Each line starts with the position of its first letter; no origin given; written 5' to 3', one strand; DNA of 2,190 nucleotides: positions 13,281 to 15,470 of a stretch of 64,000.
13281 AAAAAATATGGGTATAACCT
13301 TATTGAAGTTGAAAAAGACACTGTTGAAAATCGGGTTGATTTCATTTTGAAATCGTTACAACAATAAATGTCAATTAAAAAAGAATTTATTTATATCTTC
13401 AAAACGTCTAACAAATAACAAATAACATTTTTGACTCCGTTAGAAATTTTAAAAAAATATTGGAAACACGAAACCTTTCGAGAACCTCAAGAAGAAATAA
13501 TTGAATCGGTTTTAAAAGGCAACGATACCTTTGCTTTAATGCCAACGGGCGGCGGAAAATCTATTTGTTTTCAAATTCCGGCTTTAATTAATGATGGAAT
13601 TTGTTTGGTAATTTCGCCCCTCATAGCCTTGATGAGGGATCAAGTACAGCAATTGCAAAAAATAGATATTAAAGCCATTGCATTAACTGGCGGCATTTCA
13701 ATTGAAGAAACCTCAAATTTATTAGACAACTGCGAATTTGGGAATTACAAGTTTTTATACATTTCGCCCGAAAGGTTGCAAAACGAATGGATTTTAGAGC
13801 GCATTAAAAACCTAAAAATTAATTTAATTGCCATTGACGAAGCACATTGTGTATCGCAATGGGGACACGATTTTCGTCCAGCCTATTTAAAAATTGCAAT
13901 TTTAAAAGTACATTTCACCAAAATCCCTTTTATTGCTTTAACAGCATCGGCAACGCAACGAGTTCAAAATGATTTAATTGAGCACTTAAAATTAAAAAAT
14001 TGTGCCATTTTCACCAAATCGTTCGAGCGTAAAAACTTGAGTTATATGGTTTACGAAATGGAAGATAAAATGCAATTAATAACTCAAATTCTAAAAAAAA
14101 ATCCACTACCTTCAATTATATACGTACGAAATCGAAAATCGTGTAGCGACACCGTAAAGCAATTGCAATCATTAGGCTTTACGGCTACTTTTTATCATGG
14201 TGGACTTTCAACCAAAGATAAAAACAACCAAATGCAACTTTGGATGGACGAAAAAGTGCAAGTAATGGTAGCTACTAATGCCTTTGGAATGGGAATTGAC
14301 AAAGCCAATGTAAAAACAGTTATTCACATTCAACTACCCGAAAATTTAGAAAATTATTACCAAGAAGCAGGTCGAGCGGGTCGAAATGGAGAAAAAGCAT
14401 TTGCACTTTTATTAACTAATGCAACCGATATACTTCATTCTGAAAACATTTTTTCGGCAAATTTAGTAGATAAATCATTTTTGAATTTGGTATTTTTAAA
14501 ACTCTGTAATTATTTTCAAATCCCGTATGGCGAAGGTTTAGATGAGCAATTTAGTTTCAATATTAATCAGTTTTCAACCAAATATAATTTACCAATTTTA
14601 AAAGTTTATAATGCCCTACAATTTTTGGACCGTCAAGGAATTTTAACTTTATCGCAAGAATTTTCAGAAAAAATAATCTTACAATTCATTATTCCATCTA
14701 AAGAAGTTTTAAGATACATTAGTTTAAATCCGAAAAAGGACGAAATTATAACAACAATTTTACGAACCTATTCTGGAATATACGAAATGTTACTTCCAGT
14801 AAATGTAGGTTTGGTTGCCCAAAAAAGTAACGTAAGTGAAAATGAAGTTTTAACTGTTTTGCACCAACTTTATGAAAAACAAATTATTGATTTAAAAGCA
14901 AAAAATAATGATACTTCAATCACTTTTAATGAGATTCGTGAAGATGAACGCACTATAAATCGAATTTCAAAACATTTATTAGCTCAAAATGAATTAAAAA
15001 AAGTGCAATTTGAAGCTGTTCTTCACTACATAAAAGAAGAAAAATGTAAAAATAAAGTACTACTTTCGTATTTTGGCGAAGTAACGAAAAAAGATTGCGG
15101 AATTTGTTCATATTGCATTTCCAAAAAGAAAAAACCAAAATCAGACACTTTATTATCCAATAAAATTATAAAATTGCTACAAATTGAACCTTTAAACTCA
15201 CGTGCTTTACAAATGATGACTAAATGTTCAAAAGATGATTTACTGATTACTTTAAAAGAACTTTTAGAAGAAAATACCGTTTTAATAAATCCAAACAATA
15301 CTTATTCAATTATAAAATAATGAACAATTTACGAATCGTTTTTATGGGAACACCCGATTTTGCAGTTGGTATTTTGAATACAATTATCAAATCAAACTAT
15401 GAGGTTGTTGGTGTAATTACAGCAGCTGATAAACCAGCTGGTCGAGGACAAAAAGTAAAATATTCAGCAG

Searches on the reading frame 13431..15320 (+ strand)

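Call 73: search_protein_families(library=pfam, proteins=[window:13431-15320:+], max_evalue=0.00001)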
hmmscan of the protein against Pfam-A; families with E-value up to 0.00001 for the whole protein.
window:13431-15320:+ (629 aa): 3 families
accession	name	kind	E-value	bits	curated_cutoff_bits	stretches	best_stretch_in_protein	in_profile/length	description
PF00270.35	DEAD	-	1.7e-27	96.7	26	1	18-179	2-165/167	DEAD/DEAH box helicase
PF00271.37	Helicase_C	-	1.2e-23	83.9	23.5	1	213-320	2-110/110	Helicase conserved C-terminal domain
PF16124.10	RecQ_Zn_bind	-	2.4e-08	35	25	1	518-562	19-65/66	RecQ zinc-binding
